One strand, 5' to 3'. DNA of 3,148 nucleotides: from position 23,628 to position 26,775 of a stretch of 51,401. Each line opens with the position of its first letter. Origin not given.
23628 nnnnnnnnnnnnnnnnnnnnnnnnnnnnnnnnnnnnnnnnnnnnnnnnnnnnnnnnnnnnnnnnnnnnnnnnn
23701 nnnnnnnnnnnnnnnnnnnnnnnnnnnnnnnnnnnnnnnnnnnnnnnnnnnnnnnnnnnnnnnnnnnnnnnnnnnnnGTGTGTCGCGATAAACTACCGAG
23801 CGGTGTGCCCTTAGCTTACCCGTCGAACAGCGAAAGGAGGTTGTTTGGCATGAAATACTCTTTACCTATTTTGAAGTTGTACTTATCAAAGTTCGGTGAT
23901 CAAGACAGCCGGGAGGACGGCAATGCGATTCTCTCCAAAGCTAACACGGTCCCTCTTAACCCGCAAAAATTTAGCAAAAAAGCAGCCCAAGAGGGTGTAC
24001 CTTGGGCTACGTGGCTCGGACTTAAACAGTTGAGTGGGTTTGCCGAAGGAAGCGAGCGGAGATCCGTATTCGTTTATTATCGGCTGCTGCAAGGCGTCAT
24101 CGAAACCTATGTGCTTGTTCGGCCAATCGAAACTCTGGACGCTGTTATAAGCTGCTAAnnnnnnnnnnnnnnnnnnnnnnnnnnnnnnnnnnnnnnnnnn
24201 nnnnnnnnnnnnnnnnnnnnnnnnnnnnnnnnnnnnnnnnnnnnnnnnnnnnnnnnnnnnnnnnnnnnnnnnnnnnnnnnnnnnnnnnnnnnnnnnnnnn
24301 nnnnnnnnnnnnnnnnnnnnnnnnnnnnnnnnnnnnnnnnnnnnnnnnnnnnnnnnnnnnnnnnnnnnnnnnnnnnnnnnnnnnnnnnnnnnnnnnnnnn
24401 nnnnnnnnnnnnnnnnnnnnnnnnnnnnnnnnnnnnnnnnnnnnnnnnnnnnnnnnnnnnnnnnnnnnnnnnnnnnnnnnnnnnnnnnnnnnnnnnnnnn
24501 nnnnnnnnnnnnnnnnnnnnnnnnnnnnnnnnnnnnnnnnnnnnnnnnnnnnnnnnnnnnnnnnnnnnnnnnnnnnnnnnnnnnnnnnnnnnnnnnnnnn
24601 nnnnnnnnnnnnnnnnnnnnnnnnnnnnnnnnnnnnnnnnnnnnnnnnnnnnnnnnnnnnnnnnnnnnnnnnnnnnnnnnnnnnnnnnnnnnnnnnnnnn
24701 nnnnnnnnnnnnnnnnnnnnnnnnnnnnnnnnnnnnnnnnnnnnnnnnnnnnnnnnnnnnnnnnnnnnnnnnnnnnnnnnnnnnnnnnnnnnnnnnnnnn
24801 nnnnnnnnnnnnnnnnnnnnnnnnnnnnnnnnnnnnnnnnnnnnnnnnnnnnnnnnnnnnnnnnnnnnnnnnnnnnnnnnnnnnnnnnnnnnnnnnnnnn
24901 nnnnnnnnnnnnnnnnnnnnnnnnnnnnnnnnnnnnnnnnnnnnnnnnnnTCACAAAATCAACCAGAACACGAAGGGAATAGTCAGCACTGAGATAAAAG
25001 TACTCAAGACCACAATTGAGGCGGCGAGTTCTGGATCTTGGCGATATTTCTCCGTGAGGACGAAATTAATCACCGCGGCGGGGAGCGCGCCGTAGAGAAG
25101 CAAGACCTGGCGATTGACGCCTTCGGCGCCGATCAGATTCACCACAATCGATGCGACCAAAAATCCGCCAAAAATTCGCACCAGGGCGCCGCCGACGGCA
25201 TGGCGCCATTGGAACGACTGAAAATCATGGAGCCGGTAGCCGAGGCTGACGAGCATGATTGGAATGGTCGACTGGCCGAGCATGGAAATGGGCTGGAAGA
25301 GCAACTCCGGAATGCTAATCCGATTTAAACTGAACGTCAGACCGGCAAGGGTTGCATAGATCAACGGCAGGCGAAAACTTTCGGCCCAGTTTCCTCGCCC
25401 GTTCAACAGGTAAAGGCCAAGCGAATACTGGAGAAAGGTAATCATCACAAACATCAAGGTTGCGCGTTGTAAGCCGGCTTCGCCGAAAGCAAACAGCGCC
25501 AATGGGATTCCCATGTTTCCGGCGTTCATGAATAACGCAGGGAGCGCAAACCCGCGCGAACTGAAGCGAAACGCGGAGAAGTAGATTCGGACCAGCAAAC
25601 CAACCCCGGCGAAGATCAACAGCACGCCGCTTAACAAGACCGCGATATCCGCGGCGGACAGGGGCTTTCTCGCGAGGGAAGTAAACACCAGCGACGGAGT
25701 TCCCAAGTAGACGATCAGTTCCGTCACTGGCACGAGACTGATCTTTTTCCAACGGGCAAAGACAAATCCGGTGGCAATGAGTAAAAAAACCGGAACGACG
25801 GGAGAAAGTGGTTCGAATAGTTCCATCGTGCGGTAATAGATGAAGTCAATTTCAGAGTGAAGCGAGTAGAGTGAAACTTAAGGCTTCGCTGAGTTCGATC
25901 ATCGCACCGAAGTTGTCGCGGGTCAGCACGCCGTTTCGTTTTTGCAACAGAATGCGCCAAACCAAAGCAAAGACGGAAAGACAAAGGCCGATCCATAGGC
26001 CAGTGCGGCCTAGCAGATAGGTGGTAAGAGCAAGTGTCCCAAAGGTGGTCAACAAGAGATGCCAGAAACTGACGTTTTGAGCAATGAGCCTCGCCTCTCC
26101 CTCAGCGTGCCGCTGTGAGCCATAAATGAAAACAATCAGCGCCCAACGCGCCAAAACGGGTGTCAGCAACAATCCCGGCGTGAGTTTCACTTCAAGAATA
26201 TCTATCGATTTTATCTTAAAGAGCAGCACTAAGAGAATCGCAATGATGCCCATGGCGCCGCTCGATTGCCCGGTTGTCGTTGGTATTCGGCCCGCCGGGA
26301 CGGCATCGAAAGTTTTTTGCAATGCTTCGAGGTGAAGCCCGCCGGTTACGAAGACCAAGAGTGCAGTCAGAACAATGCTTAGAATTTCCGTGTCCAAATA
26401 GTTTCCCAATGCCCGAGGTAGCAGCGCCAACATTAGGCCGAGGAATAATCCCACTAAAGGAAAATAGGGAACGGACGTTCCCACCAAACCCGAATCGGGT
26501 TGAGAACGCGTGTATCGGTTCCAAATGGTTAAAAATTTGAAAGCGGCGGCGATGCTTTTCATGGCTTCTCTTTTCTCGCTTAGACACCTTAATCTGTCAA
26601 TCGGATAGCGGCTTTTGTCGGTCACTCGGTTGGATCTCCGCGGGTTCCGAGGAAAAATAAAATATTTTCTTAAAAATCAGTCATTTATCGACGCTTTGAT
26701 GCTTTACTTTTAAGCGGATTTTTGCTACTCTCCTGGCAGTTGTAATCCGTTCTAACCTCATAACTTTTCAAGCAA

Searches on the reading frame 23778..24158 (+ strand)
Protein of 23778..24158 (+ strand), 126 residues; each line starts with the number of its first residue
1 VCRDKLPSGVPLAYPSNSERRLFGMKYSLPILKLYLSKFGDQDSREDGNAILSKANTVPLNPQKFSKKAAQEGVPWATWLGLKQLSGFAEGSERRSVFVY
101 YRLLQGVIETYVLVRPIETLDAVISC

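Call 9: search_protein_families(library=pfam, proteins=[window:23778-24158:+], max_evalue=0.01)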
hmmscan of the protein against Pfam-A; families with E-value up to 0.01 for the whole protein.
window:23778-24158:+ (126 aa): 0 families

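Call 43: find_homologous_proteins(query=window:23850-24155:+)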
Query window:23850-24155:+ (102 aa): 5 proteins with E <= 0.001 among 5 candidates.
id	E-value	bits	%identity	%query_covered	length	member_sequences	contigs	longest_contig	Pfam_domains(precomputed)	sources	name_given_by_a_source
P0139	2.4e-60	219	100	100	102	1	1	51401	-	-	-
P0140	2.7e-41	157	80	93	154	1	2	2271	-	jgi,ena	jgi:hypothetical protein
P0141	1.7e-30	123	67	89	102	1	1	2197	-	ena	-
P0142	4.2e-16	77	88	47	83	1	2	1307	-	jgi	jgi:hypothetical protein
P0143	2.6e-8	52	58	58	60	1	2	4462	-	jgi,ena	-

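Call 46: find_encoding_contigs(protein=P0140, flank=5000, max_places=4)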
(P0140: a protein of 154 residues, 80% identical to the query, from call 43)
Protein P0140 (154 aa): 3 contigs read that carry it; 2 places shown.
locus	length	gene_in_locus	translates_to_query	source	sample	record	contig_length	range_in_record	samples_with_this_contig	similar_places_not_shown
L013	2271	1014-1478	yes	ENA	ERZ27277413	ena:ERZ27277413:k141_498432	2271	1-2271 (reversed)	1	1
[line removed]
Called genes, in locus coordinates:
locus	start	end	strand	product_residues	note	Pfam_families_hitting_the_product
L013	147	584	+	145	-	PF04851:ResIII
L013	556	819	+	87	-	PF19778:RE_endonuc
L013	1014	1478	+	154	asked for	-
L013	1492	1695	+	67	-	-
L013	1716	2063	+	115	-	-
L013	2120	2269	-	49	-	?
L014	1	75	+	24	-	?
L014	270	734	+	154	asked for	-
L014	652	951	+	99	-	-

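Call 47: find_encoding_contigs(protein=P0141, flank=5000, max_places=4)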
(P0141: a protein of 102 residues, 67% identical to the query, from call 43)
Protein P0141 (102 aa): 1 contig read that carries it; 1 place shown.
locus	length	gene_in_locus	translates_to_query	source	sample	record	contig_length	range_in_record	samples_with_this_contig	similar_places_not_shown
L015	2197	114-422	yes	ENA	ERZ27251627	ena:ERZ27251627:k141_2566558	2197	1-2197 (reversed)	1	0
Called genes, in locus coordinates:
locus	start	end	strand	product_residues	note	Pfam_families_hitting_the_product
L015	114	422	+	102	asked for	-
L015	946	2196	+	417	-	?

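Call 59: find_related_loci(query=window:23850-24155:+, collection=metagenome_contigs, flank=5000)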
Query window:23850-24155:+ (102 aa) in metagenome_contigs; peptide patterns used: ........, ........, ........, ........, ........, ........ (x = any residue, [..] = any of these).
477 stretches matched a pattern; 2 encode a relative of the query (tblastn E <= 1e-3); 2 distinct loci.
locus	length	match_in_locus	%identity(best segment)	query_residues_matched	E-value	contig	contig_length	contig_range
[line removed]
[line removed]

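Call 77: find_encoding_contigs(protein=P0142, flank=5000, max_places=4)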
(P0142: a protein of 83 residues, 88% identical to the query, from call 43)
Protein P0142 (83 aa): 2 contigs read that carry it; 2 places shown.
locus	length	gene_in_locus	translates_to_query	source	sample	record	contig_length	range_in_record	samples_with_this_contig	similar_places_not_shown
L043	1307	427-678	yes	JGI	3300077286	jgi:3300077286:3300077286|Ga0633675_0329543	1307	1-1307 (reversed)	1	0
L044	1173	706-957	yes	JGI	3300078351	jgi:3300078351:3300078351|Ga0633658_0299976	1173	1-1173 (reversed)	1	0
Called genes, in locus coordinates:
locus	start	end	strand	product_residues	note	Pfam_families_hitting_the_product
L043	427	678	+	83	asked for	-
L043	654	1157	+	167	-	-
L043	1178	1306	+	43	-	?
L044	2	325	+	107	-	?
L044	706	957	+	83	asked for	-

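Call 91: search_protein_families(library=padloc, proteins=[window:23850-24158:+], max_evalue=0.001)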
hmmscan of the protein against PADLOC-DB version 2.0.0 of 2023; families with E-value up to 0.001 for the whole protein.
window:23850-24158:+ (102 aa): 0 families

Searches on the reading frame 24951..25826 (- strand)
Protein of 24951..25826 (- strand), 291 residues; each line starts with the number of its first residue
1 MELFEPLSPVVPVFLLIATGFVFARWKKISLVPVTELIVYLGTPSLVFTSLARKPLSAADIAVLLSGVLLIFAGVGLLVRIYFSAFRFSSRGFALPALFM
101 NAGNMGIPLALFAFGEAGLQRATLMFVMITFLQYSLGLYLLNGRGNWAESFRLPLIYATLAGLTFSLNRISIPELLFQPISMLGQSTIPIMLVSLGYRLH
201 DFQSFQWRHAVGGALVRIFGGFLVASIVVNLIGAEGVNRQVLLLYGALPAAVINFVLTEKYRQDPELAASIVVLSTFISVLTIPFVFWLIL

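Call 9: search_protein_families(library=pfam, proteins=[window:24951-25826:-], max_evalue=0.01)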
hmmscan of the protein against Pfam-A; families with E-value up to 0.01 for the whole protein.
window:24951-25826:- (291 aa): 2 families
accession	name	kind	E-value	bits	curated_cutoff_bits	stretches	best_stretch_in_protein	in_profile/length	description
PF03547.23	Mem_trans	-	7.7e-22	77.8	25.7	2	147-285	197-341/343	Membrane transport protein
PF01758.21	SBF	-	4.7e-05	23.6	24.3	1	221-290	45-114/191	Sodium Bile acid symporter family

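Call 19: find_homologous_proteins(query=window:24951-25823:-)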
Query window:24951-25823:- (290 aa): 1038 proteins with E <= 0.001 among 8000 candidates; the best 120 are listed.
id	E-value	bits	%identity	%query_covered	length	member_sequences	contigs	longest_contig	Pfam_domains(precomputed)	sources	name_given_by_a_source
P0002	4.5e-176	602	100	100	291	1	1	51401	PF03547.24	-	-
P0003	7.7e-170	582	97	100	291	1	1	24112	PF03547.24,PF01758.22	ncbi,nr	ncbi:MAG: hypothetical protein GEU77_11060 [Deltaproteobacteria bacterium]|nr:hypothetical protein [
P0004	1.2e-166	571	94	100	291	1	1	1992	PF03547.24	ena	-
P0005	5.1e-166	569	94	100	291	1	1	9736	PF03547.24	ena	-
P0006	2.7e-157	540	88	100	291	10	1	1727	PF03547.24,PF01758.22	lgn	-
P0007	6.5e-157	539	88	100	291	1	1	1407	PF03547.24,PF01758.22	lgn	-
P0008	1.2e-156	538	88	100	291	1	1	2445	PF03547.24,PF01758.22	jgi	jgi:malate permease and related proteins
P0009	1.4e-156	538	88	100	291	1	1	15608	PF03547.24,PF01758.22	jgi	jgi:malate permease and related proteins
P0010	1.7e-150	518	84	100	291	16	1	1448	PF03547.24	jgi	jgi:predicted permease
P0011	3.6e-149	514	83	100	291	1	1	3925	PF03547.24,PF01758.22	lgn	-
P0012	1.3e-146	505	83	100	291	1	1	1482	PF03547.24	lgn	-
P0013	2.6e-146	504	82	100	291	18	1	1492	PF03547.24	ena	-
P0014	2.7e-145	501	82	100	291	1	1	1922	PF03547.24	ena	-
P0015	7.4e-145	500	82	100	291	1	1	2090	PF03547.24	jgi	jgi:malate permease and related proteins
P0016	9.9e-145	499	82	100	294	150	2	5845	PF03547.24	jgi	jgi:malate permease and related proteins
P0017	5.5e-144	497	82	100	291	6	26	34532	PF03547.24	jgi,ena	jgi:malate permease and related proteins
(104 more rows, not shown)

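Call 20: find_encoding_contigs(protein=P0003, flank=10000, max_places=3)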
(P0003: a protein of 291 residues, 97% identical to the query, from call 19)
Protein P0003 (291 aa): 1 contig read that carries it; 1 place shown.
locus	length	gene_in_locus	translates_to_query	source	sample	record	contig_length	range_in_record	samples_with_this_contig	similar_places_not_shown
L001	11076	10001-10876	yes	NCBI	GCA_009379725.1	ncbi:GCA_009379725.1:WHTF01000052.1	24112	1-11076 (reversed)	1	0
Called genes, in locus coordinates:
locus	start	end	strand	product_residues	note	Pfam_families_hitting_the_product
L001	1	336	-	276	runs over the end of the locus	PF14804:Jag_N, PF13083:KH_KhpA-B, PF01424:R3H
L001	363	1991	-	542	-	PF14849:YidC_periplas, PF02096:60KD_IMP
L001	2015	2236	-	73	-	PF01809:YidD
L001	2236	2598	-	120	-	PF00825:Ribonuclease_P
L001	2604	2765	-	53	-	PF00468:Ribosomal_L34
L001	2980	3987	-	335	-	PF01210:NAD_Gly3P_dh_N, PF02558:ApbA (weak), PF03446:NAD_binding_2 (faint), PF07479:NAD_Gly3P_dh_C, PF20618:GPD_NAD_C_bact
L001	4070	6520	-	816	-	PF00521:DNA_topoisoIV, PF03989:DNA_gyraseA_C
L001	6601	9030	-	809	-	PF02518:HATPase_c, PF00204:DNA_gyraseB, PF01751:Toprim, PF21249:GyrB_hook, PF18053:GyrB_insert, PF00986:DNA_gyraseB_C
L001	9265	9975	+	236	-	PF02654:CobS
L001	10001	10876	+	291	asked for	PF03547:Mem_trans, PF01758:SBF (weak)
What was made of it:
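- The gyrB, gyrA, gpsA, rnpA, yidC and jag region was identified by synteny with L001 (call 20).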

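Call 21: find_encoding_contigs(protein=P0005, flank=10000, max_places=3)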
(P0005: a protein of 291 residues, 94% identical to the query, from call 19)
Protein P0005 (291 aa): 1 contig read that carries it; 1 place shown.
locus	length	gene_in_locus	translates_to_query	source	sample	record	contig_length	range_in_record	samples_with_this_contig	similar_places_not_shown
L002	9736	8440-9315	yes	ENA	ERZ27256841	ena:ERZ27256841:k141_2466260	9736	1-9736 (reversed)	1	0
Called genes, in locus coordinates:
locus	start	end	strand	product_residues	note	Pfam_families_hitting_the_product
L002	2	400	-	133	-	?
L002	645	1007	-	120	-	PF00825:Ribonuclease_P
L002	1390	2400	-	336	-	PF01210:NAD_Gly3P_dh_N, PF02558:ApbA, PF03446:NAD_binding_2 (weak), PF03807:F420_oxidored (faint), PF07479:NAD_Gly3P_dh_C, PF20618:GPD_NAD_C_bact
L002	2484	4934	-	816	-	PF00521:DNA_topoisoIV, PF03989:DNA_gyraseA_C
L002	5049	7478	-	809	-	PF02518:HATPase_c, PF00204:DNA_gyraseB, PF01751:Toprim, PF21249:GyrB_hook, PF18053:GyrB_insert, PF00986:DNA_gyraseB_C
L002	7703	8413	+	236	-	PF02654:CobS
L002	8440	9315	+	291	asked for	PF03547:Mem_trans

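Call 22: find_encoding_contigs(protein=P0009, flank=10000, max_places=3)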
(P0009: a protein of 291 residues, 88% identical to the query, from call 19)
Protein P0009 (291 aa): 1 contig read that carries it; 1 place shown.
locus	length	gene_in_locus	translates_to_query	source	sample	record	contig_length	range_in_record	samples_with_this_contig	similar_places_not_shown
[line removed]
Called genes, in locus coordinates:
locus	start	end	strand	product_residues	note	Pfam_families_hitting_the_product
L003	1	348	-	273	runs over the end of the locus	PF14804:Jag_N, PF13083:KH_KhpA-B, PF01424:R3H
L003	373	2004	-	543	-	PF14849:YidC_periplas, PF02096:60KD_IMP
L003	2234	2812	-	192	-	PF00825:Ribonuclease_P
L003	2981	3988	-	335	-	PF01210:NAD_Gly3P_dh_N, PF02558:ApbA (weak), PF03446:NAD_binding_2 (weak), PF03807:F420_oxidored (weak), PF07479:NAD_Gly3P_dh_C, PF20618:GPD_NAD_C_bact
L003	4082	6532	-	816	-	PF00521:DNA_topoisoIV, PF03989:DNA_gyraseA_C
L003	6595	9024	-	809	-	PF02518:HATPase_c, PF00204:DNA_gyraseB, PF01751:Toprim, PF21249:GyrB_hook, PF18053:GyrB_insert, PF00986:DNA_gyraseB_C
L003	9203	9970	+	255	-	PF02654:CobS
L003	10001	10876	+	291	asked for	PF03547:Mem_trans, PF01758:SBF (weak)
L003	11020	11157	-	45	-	-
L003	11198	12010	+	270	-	PF03544:TonB_C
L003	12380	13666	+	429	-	?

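Call 27: find_encoding_contigs(protein=P0017, flank=10000, max_places=6)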
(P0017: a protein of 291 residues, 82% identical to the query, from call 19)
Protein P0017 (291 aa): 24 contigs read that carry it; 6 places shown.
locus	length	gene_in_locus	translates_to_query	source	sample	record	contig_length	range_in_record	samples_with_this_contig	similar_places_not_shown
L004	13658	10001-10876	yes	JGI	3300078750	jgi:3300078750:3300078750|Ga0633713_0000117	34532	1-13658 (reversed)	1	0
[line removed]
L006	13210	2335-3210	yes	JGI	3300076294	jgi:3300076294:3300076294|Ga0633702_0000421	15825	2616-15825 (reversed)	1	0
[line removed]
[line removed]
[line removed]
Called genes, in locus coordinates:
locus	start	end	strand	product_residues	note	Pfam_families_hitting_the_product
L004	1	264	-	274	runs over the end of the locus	PF14804:Jag_N, PF13083:KH_KhpA-B, PF01424:R3H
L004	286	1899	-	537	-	PF14849:YidC_periplas, PF02096:60KD_IMP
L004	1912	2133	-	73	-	PF01809:YidD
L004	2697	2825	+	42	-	-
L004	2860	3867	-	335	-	PF01210:NAD_Gly3P_dh_N, PF02558:ApbA (faint), PF03807:F420_oxidored (faint), PF07479:NAD_Gly3P_dh_C, PF20618:GPD_NAD_C_bact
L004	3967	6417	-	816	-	PF00521:DNA_topoisoIV, PF03989:DNA_gyraseA_C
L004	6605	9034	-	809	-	PF02518:HATPase_c, PF00204:DNA_gyraseB, PF01751:Toprim, PF21249:GyrB_hook, PF18053:GyrB_insert, PF00986:DNA_gyraseB_C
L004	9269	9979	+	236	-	PF02654:CobS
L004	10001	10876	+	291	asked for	PF03547:Mem_trans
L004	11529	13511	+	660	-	PF07715:Plug, PF00593:TonB_dep_Rec_b-barrel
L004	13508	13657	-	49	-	?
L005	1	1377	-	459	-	?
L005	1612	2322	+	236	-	PF02654:CobS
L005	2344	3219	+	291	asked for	PF03547:Mem_trans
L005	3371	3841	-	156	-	-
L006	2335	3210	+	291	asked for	PF03547:Mem_trans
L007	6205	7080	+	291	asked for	PF03547:Mem_trans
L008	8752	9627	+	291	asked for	PF03547:Mem_trans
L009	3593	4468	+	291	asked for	PF03547:Mem_trans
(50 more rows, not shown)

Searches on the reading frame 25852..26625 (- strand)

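Call 9: search_protein_families(library=pfam, proteins=[window:25852-26625:-], max_evalue=0.01)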
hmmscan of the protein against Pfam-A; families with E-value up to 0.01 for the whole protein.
window:25852-26625:- (257 aa): 1 family
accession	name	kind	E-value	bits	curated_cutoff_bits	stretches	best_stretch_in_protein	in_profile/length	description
PF02654.20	CobS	-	1.2e-22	81.5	23.2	1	28-250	1-205/207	Cobalamin-5-phosphate synthase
